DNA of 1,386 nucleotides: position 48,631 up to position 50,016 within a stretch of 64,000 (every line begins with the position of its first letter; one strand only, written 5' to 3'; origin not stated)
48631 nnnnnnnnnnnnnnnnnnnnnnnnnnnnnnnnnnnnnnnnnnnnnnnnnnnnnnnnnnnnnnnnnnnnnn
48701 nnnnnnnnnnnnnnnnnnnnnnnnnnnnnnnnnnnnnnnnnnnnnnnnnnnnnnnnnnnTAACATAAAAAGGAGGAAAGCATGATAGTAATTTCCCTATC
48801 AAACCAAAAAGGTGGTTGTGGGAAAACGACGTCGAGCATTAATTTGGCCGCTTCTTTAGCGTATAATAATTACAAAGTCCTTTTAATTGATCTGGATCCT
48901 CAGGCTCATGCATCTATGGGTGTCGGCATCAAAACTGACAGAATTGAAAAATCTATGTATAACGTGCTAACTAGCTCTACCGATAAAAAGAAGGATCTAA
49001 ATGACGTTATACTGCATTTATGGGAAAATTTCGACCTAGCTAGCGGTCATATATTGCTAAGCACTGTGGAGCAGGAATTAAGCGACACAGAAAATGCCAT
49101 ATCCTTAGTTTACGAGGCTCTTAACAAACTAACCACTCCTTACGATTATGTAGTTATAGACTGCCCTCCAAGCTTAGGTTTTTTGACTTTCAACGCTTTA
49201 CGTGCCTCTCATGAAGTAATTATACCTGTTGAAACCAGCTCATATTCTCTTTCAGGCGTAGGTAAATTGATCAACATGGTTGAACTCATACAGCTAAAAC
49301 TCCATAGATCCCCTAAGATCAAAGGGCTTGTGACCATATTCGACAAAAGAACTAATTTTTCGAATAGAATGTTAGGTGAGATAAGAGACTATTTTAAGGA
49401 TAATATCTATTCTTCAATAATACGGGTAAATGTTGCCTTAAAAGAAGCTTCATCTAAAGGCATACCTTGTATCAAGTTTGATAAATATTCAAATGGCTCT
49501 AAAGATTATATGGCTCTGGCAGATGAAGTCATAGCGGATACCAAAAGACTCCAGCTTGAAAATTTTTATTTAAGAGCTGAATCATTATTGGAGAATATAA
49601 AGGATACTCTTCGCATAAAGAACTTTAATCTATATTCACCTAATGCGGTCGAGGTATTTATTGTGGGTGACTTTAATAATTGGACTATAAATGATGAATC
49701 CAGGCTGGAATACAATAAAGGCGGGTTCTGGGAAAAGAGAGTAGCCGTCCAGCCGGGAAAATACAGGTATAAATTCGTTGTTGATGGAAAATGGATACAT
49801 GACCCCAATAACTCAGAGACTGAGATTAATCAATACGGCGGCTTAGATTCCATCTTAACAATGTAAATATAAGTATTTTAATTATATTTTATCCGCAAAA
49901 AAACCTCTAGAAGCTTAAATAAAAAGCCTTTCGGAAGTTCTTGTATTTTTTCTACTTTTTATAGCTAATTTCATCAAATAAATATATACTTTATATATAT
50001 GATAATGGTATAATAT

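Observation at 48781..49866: ParA/MinD-type ATPase with a C-terminal CBM48 (glycogen-binding) domain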

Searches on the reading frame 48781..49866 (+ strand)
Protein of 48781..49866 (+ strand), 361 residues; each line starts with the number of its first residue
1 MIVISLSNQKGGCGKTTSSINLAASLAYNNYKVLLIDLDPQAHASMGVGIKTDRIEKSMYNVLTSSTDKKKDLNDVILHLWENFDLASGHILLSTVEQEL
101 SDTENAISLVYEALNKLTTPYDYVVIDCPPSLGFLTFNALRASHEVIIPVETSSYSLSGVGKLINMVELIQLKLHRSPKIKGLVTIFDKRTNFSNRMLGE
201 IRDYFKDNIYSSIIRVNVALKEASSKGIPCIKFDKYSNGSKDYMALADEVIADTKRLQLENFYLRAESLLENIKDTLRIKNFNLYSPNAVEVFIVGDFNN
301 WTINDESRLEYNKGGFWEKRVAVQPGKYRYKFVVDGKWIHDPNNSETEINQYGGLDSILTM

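Call 3: search_protein_families(library=pfam, proteins=[window:48781-49866:+], max_evalue=0.1)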
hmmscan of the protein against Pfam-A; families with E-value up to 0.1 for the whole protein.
window:48781-49866:+ (361 aa): 14 families
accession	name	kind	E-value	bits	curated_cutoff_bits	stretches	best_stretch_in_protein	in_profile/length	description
PF13614.12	AAA_31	-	5.8e-53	179.9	27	1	3-176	3-173/177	AAA domain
PF01656.29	CbiA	-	3.7e-19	69.4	25.4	1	4-229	1-124/125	CobQ/CobB/MinD/ParA nucleotide binding domain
PF16561.11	AMPK1_CBM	-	9.5e-12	45.4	26.8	1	288-354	10-72/85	Glycogen recognition site of AMP-activated protein kinase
PF09140.17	MipZ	-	7.1e-10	39.1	20.7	1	3-156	2-135/262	ATPase MipZ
PF02922.24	CBM_48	-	7.5e-10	39.4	22.4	1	280-341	13-73/83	Carbohydrate-binding module 48 (Isoamylase N-terminal domain)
PF02374.21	ArsA_ATPase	-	2.6e-09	37.2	24.3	1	10-216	9-212/305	Anion-transporting ATPase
PF10609.15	ParA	-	7.7e-09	35.8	27.1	1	3-174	5-167/246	NUBPL iron-transfer P-loop NTPase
PF06564.18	CBP_BcsQ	-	2.6e-08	34.1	21.3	1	1-247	1-230/234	Cellulose biosynthesis protein BcsQ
PF00142.24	Fer4_NifH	-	4.3e-05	23.6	25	1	10-45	8-43/271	4Fe-4S iron sulfur cluster binding proteins, NifH/frxC family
PF22058.2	X25_BaPul_like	-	0.002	18.6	27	1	299-343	16-61/87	Pullulanase X25 domain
PF07015.17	VirC1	-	0.016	15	24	1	1-39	1-39/231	VirC1 protein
PF16760.10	CBM53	-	0.021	15.5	27.6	1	290-329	11-54/57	Starch/carbohydrate-binding module (family 53)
PF16575.11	CLP1_P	-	0.047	13.9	26.6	0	13-41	5-33/188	mRNA cleavage and polyadenylation factor CLP1 P-loop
PF00448.28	SRP54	-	0.064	13.3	22.7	0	12-41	11-40/196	SRP54-type protein, GTPase domain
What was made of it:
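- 48781..49536 (+): Soj-type ParA ATPase domain (residues 1-252). K10, K15, D37, D39 and D127 are invariant. Walker A is KGGCGKT (48808-48828), with a family-specific Cys13. R190 is conserved. AAA_31 179.9 bits (call 3).
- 49609..49863 (+): CBM48 / AMPK-beta-type glucan-binding module (residues 277-361). Predicted sugar contacts are W301 (49681-49683), K331 (49771-49773), W338 (49792-49794), Y352 and D356 (49846-49848). Pfam AMPK1_CBM 45.4 bits and CBM_48 39.4 bits, both above cutoff (call 3).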

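Call 4: search_protein_families(library=ncbifam, proteins=[window:48781-49866:+], max_evalue=0.1)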
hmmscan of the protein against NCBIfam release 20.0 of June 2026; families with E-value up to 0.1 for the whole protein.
window:48781-49866:+ (361 aa): 40 families (the best 25 are shown)
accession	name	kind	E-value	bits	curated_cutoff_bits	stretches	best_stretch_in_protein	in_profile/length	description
TIGR03453.1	partition_RepA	equivalog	1.2e-31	109.9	348.45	1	3-223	106-343/387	plasmid partitioning protein RepA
NF041546.1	ParA_partition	equivalog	1.7e-30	106.1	180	2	3-64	1-60/203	ParA family partition ATPase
NF041283.1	PrgP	equivalog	1.1e-24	87.3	400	1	3-236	4-241/297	ParA superfamily DNA segregation protein PrgP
NF010443.0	PRK13869.1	subfamily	7e-23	81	446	1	3-167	123-298/405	plasmid-partitioning protein RepA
TIGR01969.1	minD_arch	subfamily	1.5e-17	63.6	201.75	1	3-258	2-238/251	cell division ATPase MinD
TIGR01968.1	minD_bact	equivalog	3.6e-15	56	212.9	1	3-275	3-259/261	septum site-determining protein MinD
NF010259.0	PRK13705.1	equivalog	8.6e-15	54.6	725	1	2-216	107-334/388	plasmid-partitioning protein SopA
TIGR03371.1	cellulose_yhjQ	equivalog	1e-14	54.6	157.85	1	1-250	1-241/246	cellulose biosynthesis protein BcsQ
TIGR01007.1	eps_fam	subfamily_domain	5.1e-10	39.2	108.05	1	3-134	19-140/204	polysaccharide biosynthesis tyrosine autokinase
NF052315.1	T9SS_plug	equivalog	5.6e-08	32.3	100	1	281-338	283-345/385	type IX secretion system plug protein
NF008967.0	PRK12313.1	equivalog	7.1e-08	31.2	577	1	278-337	38-96/633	1,4-alpha-glucan branching protein GlgB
TIGR03018.1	pepcterm_TyrKin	hypoth_equivalog_domain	8e-08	31.9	230.65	1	4-168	38-197/207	XrtA-associated tyrosine autokinase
TIGR00345.1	GET3_arsA_TRC40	subfamily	1.1e-07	31.7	135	1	10-135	5-143/299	TRC40/GET3/ArsA family transport-energizing ATPase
NF047398.1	AAA_KGGVGR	domain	1.2e-07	32.3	90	1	3-86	4-88/190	KGGVGR-motif variant AAA ATPase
TIGR01287.1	nifH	equivalog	1.6e-07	30.9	394.35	1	10-81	8-77/275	nitrogenase iron protein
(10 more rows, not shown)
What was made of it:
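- On MinD: TIGR01968 scores 56 bits against a cutoff of 212.9 (call 4).
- On BcsQ: TIGR03371 scores 54.6 bits against a cutoff of 157.85 (call 4).
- Closest known: BcsQ. Different: Much weaker similarity than to Soj, and TIGR03371 is far below its cutoff (call 4).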

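Call 5: find_homologous_proteins(query=window:48781-49866:+, max_evalue=0.00001)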
Query window:48781-49866:+ (361 aa): 7920 proteins with E <= 0.00001 among 8000 candidates; the best 120 are listed.
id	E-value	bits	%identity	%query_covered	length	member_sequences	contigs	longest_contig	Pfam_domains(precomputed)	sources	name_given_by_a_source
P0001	6.8e-237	803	100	100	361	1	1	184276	PF02922.25,PF10609.16,PF16561.12,PF01656.30,PF13614.13,PF09140.18,PF06564.19,PF02374.22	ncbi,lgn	-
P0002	7.0e-210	714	86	100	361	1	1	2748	PF00142.25,PF02922.25,PF10609.16,PF16561.12,PF01656.30,PF13614.13,PF09140.18,PF06564.19,PF02374.22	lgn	-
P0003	3.5e-200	682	83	100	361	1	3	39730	PF00142.25,PF02922.25,PF10609.16,PF16561.12,PF01656.30,PF13614.13,PF09140.18,PF06564.19,PF02374.22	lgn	-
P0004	7.2e-153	527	61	100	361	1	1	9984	PF00142.25,PF02922.25,PF10609.16,PF16561.12,PF01656.30,PF13614.13,PF09140.18,PF06564.19,PF02374.22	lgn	-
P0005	6.8e-152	524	61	100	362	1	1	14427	PF00142.25,PF02922.25,PF10609.16,PF16561.12,PF01656.30,PF13614.13,PF09140.18,PF06564.19,PF02374.22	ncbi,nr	ncbi:MAG: AAA family ATPase [Candidatus Omnitrophica bacterium]|nr:AAA family ATPase [Candidatus Omn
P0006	4.0e-151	521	61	100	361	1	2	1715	PF00142.25,PF02922.25,PF10609.16,PF16561.12,PF01656.30,PF13614.13,PF09140.18,PF06564.19,PF02374.22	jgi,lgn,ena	-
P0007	1.3e-150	519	60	100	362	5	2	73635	PF00142.25,PF02922.25,PF10609.16,PF16561.12,PF01656.30,PF13614.13,PF09140.18,PF06564.19,PF02374.22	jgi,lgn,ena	-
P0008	4.3e-150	518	59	99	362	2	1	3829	PF00142.25,PF02922.25,PF10609.16,PF16561.12,PF01656.30,PF13614.13,PF09140.18,PF06564.19,PF02374.22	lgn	-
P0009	4.6e-150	518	60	100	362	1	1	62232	PF02922.25,PF10609.16,PF16561.12,PF01656.30,PF13614.13,PF09140.18,PF06564.19,PF02374.22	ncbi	-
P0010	1.6e-149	516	60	100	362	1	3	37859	PF00142.25,PF10609.16,PF16561.12,PF01656.30,PF13614.13,PF09140.18,PF06564.19,PF02374.22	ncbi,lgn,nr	ncbi:MAG: AAA family ATPase [Candidatus Omnitrophica bacterium]|nr:AAA family ATPase [Candidatus Omn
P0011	1.1e-148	513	60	100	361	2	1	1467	PF00142.25,PF02922.25,PF10609.16,PF16561.12,PF01656.30,PF13614.13,PF09140.18,PF06564.19,PF02374.22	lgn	-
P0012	2.6e-148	512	59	100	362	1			PF02922.25,PF10609.16,PF16561.12,PF01656.30,PF13614.13,PF09140.18,PF06564.19,PF02374.22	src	-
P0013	2.8e-148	512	60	100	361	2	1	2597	PF00142.25,PF02922.25,PF10609.16,PF16561.12,PF01656.30,PF13614.13,PF09140.18,PF06564.19,PF02374.22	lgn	-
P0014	4.3e-148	511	62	100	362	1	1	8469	PF00142.25,PF02922.25,PF10609.16,PF16561.12,PF01656.30,PF13614.13,PF09140.18,PF06564.19,PF02374.22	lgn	-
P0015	5.8e-148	511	60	100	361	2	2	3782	PF00142.25,PF10609.16,PF16561.12,PF01656.30,PF13614.13,PF09140.18,PF06564.19,PF02374.22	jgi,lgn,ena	-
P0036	4.1e-143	495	60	100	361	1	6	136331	PF00142.25,PF02922.25,PF10609.16,PF16561.12,PF01656.30,PF13614.13,PF09140.18,PF06564.19,PF02374.22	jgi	jgi:chromosome partitioning protein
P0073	4.6e-123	429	52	100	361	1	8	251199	PF00142.25,PF02922.25,PF10609.16,PF16561.12,PF01656.30,PF13614.13,PF09140.18,PF06564.19,PF02374.22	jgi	-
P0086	3.0e-117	410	51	100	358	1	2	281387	PF00142.25,PF10609.16,PF16561.12,PF01656.30,PF13614.13,PF09140.18,PF06564.19,PF02374.22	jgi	-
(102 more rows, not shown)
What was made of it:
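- Checked: At least 120 protein clusters (90% identity) of 351-407 aa share the architecture at 48-86% identity (call 5).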

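Call 7: find_encoding_contigs(protein=P0001, flank=10000, max_places=3)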
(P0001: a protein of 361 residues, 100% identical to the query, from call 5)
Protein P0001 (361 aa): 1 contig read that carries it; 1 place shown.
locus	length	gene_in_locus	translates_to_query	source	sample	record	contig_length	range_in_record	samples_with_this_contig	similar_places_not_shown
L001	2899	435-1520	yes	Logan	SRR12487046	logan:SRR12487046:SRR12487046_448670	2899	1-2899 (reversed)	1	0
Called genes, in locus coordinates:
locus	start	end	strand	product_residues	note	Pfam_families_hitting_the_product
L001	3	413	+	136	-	?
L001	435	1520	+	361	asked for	PF01656:CbiA, PF02374:ArsA_ATPase, PF06564:CBP_BcsQ, PF09140:MipZ, PF10609:ParA, PF13614:AAA_31, PF02922:CBM_48, PF16561:AMPK1_CBM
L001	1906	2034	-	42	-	-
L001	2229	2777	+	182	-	PF01558:POR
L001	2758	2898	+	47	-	?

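Call 9: find_encoding_contigs(protein=P0007, flank=10000, max_places=1)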
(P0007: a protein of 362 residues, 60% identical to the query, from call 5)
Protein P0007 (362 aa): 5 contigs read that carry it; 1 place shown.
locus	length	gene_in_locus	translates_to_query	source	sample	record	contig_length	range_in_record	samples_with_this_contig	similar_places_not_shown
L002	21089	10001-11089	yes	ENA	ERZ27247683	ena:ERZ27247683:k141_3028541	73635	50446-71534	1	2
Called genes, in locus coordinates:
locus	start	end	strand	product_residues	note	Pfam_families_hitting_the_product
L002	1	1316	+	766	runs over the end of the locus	PF01564:Spermine_synth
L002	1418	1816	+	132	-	PF07238:PilZ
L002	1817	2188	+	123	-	-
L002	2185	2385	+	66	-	-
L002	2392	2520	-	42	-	-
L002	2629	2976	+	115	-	PF02261:Asp_decarbox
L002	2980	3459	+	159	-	PF01327:Pep_deformylase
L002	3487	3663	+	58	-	PF02416:TatA_B_E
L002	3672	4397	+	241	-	PF00902:TatC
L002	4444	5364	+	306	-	PF13487:HD_5, PF01966:HD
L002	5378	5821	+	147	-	PF09424:YqeY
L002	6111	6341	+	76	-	-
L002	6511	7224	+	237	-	PF01740:STAS, PF07238:PilZ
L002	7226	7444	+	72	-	-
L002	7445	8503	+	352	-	PF13599:Pentapeptide_4, PF00805:Pentapeptide, PF13599:Pentapeptide_4 (weak), PF00805:Pentapeptide (weak), PF07885:Ion_trans_2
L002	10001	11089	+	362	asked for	PF01656:CbiA, PF02374:ArsA_ATPase, PF06564:CBP_BcsQ, PF09140:MipZ, PF10609:ParA, PF13614:AAA_31, PF02922:CBM_48 (weak), PF16561:AMPK1_CBM, +1 more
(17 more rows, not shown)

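Call 10: find_encoding_contigs(protein=P0036, flank=10000, max_places=1)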
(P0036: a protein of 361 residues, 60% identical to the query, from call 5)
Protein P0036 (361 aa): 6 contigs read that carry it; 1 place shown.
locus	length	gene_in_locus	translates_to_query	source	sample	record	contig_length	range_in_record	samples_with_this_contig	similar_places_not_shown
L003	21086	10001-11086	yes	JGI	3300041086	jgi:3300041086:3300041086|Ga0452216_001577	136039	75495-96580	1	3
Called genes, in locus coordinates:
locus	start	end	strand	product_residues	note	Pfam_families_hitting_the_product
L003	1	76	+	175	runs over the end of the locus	PF14385:DUF4416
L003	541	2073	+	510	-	PF02129:Peptidase_S15, PF01738:DLH (faint), PF20434:BD-FAE, PF00561:Abhydrolase_1 (faint), PF12146:Hydrolase_4, PF12697:Abhydrolase_6 (faint), PF00326:Peptidase_S9 (faint), PF08840:BAAT_C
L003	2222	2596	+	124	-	PF07238:PilZ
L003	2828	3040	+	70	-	-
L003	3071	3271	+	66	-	-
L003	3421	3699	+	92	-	PF02261:Asp_decarbox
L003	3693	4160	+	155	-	PF01327:Pep_deformylase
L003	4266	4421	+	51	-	PF02416:TatA_B_E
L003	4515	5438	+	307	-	PF13487:HD_5, PF01966:HD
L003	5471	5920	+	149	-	PF09424:YqeY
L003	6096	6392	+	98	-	-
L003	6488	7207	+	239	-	PF01740:STAS, PF07238:PilZ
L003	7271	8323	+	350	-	PF13599:Pentapeptide_4, PF13576:Pentapeptide_3 (faint), PF00805:Pentapeptide, PF13599:Pentapeptide_4, PF00805:Pentapeptide (weak), PF07885:Ion_trans_2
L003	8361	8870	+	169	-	PF01551:Peptidase_M23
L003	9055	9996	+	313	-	PF21582:CBM30 (weak)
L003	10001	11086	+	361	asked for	PF01656:CbiA, PF02374:ArsA_ATPase, PF06564:CBP_BcsQ, PF09140:MipZ, PF10609:ParA, PF13614:AAA_31, PF02922:CBM_48 (weak), PF16561:AMPK1_CBM, +1 more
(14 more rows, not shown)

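Call 11: find_encoding_contigs(protein=P0073, flank=10000, max_places=1)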
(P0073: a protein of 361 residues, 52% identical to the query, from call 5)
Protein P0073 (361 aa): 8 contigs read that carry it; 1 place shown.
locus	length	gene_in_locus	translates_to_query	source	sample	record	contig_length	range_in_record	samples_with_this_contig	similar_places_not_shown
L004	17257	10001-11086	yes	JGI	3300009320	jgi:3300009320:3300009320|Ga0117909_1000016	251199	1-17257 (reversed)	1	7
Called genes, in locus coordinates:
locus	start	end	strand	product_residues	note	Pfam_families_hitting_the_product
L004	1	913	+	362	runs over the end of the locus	PF00465:Fe-ADH, PF13685:Fe-ADH_2, PF01761:DHQ_synthase, PF24621:DHQS_C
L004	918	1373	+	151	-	PF13302:Acetyltransf_3 (weak), PF13420:Acetyltransf_4, PF00583:Acetyltransf_1, PF13673:Acetyltransf_10, PF13508:Acetyltransf_7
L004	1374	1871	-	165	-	-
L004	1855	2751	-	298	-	PF20703:nSTAND1 (faint), PF13191:AAA_16, PF13401:AAA_22, PF09848:SLFN-g3_helicase (weak), PF13173:AAA_14 (faint)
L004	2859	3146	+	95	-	PF07238:PilZ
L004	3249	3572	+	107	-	-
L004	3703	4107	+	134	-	-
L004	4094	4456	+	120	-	PF07238:PilZ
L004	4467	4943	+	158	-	PF07238:PilZ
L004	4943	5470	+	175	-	PF14385:DUF4416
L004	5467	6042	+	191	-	PF09624:DUF2393 (faint)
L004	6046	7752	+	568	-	PF06500:FrsA-like, PF02129:Peptidase_S15 (weak), PF12146:Hydrolase_4, PF20434:BD-FAE, PF00561:Abhydrolase_1, PF12697:Abhydrolase_6 (weak), PF00326:Peptidase_S9, PF08840:BAAT_C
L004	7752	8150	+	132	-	PF07238:PilZ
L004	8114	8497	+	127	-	-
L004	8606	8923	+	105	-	PF09685:MamF_MmsF (weak)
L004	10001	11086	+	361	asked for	PF01656:CbiA, PF02374:ArsA_ATPase (weak), PF06564:CBP_BcsQ, PF09140:MipZ (weak), PF10609:ParA, PF13614:AAA_31, PF02922:CBM_48 (weak), PF16561:AMPK1_CBM, +1 more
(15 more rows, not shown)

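Call 12: find_encoding_contigs(protein=P0086, flank=10000, max_places=1)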
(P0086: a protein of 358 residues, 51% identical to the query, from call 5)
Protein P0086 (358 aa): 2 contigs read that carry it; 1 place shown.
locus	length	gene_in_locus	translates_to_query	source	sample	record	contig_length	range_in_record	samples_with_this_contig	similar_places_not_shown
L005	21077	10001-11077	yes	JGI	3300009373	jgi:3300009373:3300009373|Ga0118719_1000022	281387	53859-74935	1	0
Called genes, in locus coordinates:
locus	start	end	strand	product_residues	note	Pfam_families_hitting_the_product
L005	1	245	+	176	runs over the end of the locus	PF14385:DUF4416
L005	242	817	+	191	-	-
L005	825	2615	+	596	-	PF01738:DLH (faint), PF02129:Peptidase_S15, PF20434:BD-FAE (weak), PF00561:Abhydrolase_1, PF12146:Hydrolase_4, PF12697:Abhydrolase_6 (weak), PF00326:Peptidase_S9, PF08840:BAAT_C (weak)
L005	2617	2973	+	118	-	-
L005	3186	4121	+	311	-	PF04055:Radical_SAM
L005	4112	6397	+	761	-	PF07690:MFS_1 (weak), PF01564:Spermine_synth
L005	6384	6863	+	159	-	PF00565:SNase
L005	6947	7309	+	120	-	PF07238:PilZ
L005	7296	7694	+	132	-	-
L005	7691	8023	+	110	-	PF09685:MamF_MmsF (weak)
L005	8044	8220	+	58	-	-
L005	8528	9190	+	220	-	PF04055:Radical_SAM (faint)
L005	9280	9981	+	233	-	-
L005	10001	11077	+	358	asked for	PF00142:Fer4_NifH (weak), PF01656:CbiA, PF02374:ArsA_ATPase, PF06564:CBP_BcsQ, PF09140:MipZ, PF10609:ParA, PF13614:AAA_31, PF16561:AMPK1_CBM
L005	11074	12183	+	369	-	PF16491:Peptidase_M48_N, PF01435:Peptidase_M48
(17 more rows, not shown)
